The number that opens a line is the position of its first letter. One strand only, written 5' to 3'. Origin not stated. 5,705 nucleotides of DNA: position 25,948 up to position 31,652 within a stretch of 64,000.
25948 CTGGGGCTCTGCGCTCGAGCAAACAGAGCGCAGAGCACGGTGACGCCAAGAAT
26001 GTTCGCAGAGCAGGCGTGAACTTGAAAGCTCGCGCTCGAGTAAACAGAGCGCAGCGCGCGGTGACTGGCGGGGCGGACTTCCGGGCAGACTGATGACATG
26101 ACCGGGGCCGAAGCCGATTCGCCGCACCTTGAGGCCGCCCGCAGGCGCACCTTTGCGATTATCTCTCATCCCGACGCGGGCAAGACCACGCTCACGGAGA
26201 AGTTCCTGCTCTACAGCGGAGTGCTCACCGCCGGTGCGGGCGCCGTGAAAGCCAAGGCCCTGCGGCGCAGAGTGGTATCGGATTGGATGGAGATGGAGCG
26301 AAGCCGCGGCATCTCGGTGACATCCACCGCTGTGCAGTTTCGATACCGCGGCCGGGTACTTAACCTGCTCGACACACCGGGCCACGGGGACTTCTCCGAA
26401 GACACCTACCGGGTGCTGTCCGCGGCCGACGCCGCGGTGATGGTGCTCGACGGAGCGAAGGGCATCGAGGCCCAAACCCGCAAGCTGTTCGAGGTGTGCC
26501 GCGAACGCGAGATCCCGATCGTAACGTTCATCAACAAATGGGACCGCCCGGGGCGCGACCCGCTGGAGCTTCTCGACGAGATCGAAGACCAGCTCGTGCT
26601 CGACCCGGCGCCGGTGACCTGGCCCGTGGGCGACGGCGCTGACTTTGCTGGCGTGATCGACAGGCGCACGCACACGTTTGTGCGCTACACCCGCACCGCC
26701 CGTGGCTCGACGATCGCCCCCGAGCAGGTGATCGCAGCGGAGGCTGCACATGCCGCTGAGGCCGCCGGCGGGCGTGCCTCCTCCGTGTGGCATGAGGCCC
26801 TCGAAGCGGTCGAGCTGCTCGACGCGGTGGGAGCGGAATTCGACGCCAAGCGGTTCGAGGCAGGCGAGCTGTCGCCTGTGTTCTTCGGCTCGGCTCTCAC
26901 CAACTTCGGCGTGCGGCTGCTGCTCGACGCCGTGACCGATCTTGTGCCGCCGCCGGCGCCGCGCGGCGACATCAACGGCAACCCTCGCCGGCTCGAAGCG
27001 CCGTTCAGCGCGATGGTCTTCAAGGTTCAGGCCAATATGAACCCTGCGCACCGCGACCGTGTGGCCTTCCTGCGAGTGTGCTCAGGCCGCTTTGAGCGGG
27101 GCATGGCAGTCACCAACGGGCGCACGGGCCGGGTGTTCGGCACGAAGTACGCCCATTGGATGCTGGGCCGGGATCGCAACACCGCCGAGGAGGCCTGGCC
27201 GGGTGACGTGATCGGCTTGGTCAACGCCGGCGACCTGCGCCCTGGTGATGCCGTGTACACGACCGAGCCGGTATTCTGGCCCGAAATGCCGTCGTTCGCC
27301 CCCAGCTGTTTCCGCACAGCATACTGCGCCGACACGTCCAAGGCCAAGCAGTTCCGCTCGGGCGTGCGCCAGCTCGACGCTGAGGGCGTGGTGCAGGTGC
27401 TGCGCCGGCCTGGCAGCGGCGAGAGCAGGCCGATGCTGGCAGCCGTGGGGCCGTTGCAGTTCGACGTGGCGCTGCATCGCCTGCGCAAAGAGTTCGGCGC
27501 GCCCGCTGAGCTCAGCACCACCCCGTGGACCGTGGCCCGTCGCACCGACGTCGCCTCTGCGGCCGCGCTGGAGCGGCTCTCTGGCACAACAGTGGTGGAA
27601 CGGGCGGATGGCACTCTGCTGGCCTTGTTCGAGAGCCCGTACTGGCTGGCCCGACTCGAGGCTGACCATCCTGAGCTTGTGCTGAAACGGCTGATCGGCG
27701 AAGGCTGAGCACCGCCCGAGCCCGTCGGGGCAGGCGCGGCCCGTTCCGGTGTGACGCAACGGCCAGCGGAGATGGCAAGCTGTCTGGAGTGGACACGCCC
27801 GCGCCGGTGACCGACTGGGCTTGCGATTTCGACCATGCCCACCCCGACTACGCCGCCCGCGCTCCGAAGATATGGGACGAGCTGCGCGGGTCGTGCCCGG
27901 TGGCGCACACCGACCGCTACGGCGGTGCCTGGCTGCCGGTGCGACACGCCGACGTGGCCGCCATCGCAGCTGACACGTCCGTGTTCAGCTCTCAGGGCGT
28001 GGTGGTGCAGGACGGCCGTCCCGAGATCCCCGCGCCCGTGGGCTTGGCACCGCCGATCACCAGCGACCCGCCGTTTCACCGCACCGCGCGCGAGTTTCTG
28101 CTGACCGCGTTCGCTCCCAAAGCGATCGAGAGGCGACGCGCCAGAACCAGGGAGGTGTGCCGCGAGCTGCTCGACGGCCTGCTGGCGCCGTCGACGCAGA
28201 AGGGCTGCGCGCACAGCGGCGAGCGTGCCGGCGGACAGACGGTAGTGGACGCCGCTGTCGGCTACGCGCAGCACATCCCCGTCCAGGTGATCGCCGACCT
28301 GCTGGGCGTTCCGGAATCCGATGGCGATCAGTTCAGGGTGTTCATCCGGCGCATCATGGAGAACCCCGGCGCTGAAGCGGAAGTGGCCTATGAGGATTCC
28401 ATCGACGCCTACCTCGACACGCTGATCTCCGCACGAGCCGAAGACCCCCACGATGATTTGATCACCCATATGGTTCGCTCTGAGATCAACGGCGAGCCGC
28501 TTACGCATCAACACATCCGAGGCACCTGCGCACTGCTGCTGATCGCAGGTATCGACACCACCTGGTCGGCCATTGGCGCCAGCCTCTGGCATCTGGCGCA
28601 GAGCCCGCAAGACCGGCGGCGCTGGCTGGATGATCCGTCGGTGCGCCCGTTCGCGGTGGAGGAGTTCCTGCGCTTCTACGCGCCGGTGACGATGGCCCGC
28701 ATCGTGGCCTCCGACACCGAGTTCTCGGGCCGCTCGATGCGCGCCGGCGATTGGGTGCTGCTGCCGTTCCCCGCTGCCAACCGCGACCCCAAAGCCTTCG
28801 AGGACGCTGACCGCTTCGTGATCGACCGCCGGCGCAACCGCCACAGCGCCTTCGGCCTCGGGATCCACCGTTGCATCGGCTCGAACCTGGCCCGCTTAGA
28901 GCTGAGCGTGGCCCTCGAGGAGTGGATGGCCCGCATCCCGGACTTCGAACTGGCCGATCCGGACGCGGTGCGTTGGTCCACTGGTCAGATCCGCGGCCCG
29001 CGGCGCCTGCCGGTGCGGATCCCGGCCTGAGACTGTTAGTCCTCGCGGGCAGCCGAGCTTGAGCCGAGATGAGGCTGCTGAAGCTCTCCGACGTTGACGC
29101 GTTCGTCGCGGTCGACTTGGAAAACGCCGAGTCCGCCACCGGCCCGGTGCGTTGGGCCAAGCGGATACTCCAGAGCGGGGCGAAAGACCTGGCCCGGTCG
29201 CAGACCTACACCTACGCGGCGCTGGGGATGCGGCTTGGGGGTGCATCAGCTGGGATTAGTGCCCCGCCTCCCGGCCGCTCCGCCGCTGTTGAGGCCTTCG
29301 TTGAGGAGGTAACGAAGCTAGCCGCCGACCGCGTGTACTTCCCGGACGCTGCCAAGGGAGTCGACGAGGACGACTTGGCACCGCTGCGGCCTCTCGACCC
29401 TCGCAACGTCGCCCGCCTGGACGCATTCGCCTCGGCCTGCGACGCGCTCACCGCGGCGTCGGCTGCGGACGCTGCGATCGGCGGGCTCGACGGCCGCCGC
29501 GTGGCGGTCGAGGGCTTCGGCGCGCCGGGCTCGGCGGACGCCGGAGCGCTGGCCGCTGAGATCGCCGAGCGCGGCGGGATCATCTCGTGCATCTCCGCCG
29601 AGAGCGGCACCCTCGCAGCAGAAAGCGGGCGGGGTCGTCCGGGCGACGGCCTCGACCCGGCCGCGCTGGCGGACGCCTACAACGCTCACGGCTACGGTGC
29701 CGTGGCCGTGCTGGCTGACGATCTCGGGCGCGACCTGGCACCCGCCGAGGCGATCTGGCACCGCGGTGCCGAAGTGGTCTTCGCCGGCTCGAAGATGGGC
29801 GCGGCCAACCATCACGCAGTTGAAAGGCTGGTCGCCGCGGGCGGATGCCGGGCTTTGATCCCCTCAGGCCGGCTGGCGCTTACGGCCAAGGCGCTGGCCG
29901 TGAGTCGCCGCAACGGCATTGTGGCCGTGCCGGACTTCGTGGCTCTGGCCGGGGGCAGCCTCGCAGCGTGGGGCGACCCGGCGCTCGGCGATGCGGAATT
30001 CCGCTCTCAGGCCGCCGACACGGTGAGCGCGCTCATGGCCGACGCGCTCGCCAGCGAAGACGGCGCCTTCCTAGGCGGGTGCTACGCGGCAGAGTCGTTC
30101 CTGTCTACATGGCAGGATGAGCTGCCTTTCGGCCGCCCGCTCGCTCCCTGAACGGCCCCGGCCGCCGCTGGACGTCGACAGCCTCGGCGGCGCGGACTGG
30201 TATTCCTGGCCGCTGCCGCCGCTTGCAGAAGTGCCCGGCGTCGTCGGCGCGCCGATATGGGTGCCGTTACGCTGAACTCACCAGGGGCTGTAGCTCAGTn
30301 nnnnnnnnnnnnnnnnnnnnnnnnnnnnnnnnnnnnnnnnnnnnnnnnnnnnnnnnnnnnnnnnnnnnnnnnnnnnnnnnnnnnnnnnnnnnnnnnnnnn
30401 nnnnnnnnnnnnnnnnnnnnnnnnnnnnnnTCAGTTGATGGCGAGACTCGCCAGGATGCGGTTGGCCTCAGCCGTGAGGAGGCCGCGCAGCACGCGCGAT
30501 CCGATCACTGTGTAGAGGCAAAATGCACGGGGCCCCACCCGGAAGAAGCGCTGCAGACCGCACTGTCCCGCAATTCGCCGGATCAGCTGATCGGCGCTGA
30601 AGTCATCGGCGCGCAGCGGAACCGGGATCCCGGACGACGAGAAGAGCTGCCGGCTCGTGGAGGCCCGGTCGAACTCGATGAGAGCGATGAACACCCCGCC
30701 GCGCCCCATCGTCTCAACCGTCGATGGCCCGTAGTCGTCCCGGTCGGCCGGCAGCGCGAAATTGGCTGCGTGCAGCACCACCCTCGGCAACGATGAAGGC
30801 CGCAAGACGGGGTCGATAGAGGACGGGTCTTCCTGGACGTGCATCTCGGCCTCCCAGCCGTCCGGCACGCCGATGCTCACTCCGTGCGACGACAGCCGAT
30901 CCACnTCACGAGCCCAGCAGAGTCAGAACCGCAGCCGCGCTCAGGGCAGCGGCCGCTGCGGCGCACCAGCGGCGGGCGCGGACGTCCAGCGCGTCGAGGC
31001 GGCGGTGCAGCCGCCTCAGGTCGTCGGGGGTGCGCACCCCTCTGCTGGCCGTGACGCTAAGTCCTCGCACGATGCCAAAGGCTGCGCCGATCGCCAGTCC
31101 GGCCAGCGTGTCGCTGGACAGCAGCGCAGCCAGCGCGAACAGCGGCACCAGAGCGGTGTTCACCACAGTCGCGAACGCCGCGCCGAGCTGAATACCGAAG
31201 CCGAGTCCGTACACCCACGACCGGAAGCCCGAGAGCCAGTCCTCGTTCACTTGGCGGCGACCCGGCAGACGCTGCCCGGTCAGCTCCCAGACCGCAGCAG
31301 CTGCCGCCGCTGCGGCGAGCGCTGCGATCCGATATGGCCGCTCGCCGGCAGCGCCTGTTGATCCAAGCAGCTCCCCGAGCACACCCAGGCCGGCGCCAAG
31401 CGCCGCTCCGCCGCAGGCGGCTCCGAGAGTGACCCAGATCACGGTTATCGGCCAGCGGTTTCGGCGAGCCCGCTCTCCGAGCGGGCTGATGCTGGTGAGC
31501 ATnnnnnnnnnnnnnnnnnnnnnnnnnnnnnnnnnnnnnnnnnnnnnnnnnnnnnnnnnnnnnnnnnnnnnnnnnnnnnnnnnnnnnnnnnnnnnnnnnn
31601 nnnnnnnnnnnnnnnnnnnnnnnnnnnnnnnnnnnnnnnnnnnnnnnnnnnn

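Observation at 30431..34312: Orphan mau-like operon: MauE-like, a Tat-exported 24-Cys MauA-like domain fused to SLH repeats, a MauD-like thioredoxin and two unknowns, with no MauB or MauG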

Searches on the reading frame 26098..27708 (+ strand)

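Call 69: search_protein_families(library=pfam, proteins=[window:26098-27708:+], max_evalue=0.00001)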
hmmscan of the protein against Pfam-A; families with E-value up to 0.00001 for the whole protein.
window:26098-27708:+ (536 aa): 4 families
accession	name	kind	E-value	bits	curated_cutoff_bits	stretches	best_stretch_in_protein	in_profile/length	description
PF00009.33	GTP_EFTU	-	4e-50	170.5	26.5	1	15-285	2-188/188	Elongation factor Tu GTP binding domain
PF16658.11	RF3_C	-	4.9e-32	110.9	40.1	1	395-518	2-129/132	Class II release factor RF3, C-terminal domain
PF22042.2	EF-G_D2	-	1.7e-21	76.5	27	1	302-388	1-83/84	Elongation factor G domain 2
PF01926.29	MMR_HSR1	-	2.1e-06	28.2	21.9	0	71-147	31-113/113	50S ribosome-binding GTPase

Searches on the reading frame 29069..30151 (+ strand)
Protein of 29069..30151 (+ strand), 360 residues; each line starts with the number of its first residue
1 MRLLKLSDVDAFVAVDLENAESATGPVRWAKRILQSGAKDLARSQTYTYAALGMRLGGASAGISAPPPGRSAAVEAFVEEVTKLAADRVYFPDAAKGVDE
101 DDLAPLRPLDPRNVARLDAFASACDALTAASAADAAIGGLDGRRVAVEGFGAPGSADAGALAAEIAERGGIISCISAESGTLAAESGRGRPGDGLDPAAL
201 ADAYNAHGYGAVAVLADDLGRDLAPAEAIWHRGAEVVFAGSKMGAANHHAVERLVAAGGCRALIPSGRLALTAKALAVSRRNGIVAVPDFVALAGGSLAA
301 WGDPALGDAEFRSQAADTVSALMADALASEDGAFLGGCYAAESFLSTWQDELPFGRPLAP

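Call 69: search_protein_families(library=pfam, proteins=[window:29069-30151:+], max_evalue=0.00001)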
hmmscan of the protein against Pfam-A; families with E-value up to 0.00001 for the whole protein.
window:29069-30151:+ (360 aa): 1 family
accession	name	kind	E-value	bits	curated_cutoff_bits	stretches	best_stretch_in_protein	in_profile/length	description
PF00208.27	ELFV_dehydrog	-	5.4e-07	30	23.4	1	131-296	20-173/241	Glutamate/Leucine/Phenylalanine/Valine dehydrogenase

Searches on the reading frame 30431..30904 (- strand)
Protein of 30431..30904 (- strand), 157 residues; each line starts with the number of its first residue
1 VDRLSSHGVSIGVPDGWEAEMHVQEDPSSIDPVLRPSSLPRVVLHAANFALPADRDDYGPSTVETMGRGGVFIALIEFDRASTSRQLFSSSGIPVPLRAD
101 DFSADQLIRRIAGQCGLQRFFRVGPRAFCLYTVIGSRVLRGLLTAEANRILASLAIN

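Call 3: search_protein_families(library=pfam, proteins=[window:30431-30904:-], max_evalue=1)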
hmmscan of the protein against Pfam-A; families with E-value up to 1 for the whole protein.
window:30431-30904:- (157 aa): 1 family
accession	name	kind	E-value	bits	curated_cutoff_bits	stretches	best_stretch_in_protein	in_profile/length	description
PF11784.13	DUF3320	-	0.073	13.5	25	1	103-120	27-44/50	Protein of unknown function (DUF3320)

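Call 4: search_protein_families(library=ncbifam, proteins=[window:30431-30904:-], max_evalue=1)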
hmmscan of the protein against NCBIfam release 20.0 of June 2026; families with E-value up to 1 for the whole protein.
window:30431-30904:- (157 aa): 0 families

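Call 66: find_homologous_proteins(query=window:30431-30904:-, max_evalue=0.001)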
Query window:30431-30904:- (157 aa): 144 proteins with E <= 0.001 among 367 candidates; the best 120 are listed.
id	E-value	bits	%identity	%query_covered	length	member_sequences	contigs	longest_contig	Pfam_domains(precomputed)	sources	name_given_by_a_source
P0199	2.7e-81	289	99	87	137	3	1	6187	-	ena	-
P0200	1.4e-73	264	88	87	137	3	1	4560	-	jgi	-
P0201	3.3e-58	214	67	93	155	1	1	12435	-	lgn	-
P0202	5.5e-55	203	61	100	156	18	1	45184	-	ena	-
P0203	5.0e-54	200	61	100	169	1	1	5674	-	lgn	-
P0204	1.5e-53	199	61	99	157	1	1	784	-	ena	-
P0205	1.8e-53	198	61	99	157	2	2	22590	-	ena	-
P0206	2.9e-53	198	58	100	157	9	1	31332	-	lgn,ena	-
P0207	2.0e-52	195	61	100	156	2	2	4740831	-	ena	-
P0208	8.6e-51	190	56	100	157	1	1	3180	-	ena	-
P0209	1.9e-50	188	56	100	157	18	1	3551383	-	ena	-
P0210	3.0e-50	188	59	98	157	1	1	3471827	-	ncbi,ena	-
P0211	7.3e-50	187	56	98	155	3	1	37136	-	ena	-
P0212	8.0e-50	186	57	99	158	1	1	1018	-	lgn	-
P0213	1.0e-49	186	56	100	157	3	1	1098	-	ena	-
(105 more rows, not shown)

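Call 74: predict_structure(alignment_id=A5)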
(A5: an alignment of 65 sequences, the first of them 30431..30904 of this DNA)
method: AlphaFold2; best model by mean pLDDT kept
length: 157 residues; sequences in the alignment: 65
mean_pLDDT: 93.7   pTM: 0.89
mean pLDDT of the five models: 93.7, 93.1, 93.0, 92.1, 91.9
residues with pLDDT >= 90: 127; 70-90: 30; 50-70: 0; < 50: 0
segments of 3 or more residues with pLDDT < 50: none
pLDDT, mean of each block of 10 residues (from residue 1): 93 96 86 80 96 86 93 96 94 97 95 97 97 98 98 97
secondary structure, 60 per line:
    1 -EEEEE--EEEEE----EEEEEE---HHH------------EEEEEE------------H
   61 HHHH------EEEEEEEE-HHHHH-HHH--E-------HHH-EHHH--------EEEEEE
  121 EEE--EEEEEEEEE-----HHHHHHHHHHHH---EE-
elements in order: E2-6 E9-13 E18-23 E42-47 H60-64 E71-78 H80-84 E115-123 E126-134 H140-151

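Call 76: fold_search(model_id=the predicted structure, library=pdb)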
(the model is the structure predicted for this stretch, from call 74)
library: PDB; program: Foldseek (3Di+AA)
matches with E <= 10: 387; with E <= 0.001: 0
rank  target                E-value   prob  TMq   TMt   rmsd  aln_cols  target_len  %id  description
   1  1xuv_A                6.3e-02  0.18  0.21  0.20  11.0       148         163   10  X-Ray Crystal Structure of Protein MM0500 from Methanosarcina mazei. Northeast Structural Genomics Consortium Target M (released 2004-11-23)
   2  6jau_A                9.0e-02  0.66  0.36  0.23   8.1       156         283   10  The complex structure of Pseudomonas aeruginosa MucA/MucB. (released 2020-01-29)
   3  4luq_D                1.2e-01  0.33  0.32  0.38  15.6       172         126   13  Crystal structure of virulence effector Tse3 in complex with neutralizer Tsi3 (released 2013-09-18)
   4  6xrf_A                1.3e-01  0.13  0.24  0.26  16.6       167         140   12  EagT6 Tse6 NT complex (released 2020-12-30)
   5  4luq_C                2.2e-01  0.25  0.32  0.39  15.4       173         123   13  Crystal structure of virulence effector Tse3 in complex with neutralizer Tsi3 (released 2013-09-18)
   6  6xrf_G                2.8e-01  0.09  0.23  0.25  17.3       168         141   11  EagT6 Tse6 NT complex (released 2020-12-30)
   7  4n7s_B                3.2e-01  0.18  0.31  0.39  15.4       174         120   14  Crystal structure of Tse3-Tsi3 complex with Zinc ion (released 2014-04-23)
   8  6in9_B                3.4e-01  0.38  0.36  0.24   8.1       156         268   10  Crystal structure of MucB in complex with MucA(peri) (released 2019-07-24)
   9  2d4r_A                3.4e-01  0.07  0.16  0.17  15.7       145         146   10  Crystal structure of TTHA0849 from Thermus thermophilus HB8 (released 2005-12-13)
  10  9gnw_P                3.6e-01  0.16  0.34  0.29  16.6       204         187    8  Universal PSII assembly intermediate (released 2025-09-17)
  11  6e5d                  4.0e-01  0.08  0.24  0.23  13.3       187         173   16  Crystal structure of LpqN involved in cell envelope biogenesis of Mycobacterium tuberculosis (released 2019-07-24)
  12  4ol4                  4.3e-01  0.11  0.29  0.26  12.0       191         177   10  Crystal structure of secreted proline rich antigen MTC28 (Rv0040c) from Mycobacterium tuberculosis (released 2015-01-28)
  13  3fo5_A                4.3e-01  0.04  0.19  0.14  13.3       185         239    8  Human START domain of Acyl-coenzyme A thioesterase 11 (ACOT11) (released 2009-02-24)
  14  6in9_A                4.5e-01  0.28  0.35  0.23   7.8       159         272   11  Crystal structure of MucB in complex with MucA(peri) (released 2019-07-24)
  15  6xrf_H                4.8e-01  0.08  0.24  0.25  17.2       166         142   12  EagT6 Tse6 NT complex (released 2020-12-30)
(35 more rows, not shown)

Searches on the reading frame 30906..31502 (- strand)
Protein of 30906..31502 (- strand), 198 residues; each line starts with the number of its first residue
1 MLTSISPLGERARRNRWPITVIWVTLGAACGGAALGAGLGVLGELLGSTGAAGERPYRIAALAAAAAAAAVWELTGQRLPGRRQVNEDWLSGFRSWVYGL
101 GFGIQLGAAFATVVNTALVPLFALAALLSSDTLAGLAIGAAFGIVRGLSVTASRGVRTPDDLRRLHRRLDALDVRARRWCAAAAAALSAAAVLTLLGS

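Call 3: search_protein_families(library=pfam, proteins=[window:30906-31502:-], max_evalue=1)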
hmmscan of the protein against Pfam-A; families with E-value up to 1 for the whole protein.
window:30906-31502:- (198 aa): 3 families
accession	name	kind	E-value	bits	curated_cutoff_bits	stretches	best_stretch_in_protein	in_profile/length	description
PF25392.1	MS_channel_TM1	-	0.0007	20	27.1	1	136-194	7-62/79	Mechanosensitive ion channel, transmembrane helix 1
PF19366.4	DUF5942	-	0.011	16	23.8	1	97-152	95-150/191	Domain of unknown function (DUF5942)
PF06305.16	LapA_dom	-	0.3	11.5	28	0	136-172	23-59/64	Lipopolysaccharide assembly protein A domain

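Call 4: search_protein_families(library=ncbifam, proteins=[window:30906-31502:-], max_evalue=1)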
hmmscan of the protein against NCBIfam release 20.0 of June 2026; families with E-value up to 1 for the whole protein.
window:30906-31502:- (198 aa): 0 families

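Call 103: list_cluster_members(proteins=[window:30906-31502:-, L085:11949-12530:+, window:31591-32397:-, L085:11080-11868:+, L084:9531-10004:+])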
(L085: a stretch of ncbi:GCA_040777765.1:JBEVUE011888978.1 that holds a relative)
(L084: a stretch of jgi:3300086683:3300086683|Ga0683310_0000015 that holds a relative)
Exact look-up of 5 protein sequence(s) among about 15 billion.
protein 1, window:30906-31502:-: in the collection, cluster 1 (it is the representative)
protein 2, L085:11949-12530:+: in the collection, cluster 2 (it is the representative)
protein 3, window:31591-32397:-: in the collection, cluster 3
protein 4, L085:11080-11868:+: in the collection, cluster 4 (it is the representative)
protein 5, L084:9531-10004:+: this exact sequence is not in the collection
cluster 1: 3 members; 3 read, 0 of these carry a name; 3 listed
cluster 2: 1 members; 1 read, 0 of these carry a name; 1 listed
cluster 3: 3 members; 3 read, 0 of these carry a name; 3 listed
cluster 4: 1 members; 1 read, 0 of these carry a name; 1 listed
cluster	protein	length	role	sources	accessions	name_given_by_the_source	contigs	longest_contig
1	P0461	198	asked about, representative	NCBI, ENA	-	-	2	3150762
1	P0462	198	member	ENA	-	-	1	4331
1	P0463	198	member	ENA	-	-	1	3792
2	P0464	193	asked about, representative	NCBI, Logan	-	-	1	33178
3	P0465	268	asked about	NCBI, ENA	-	-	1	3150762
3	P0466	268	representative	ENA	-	-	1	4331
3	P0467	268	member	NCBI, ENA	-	-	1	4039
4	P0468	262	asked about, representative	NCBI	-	-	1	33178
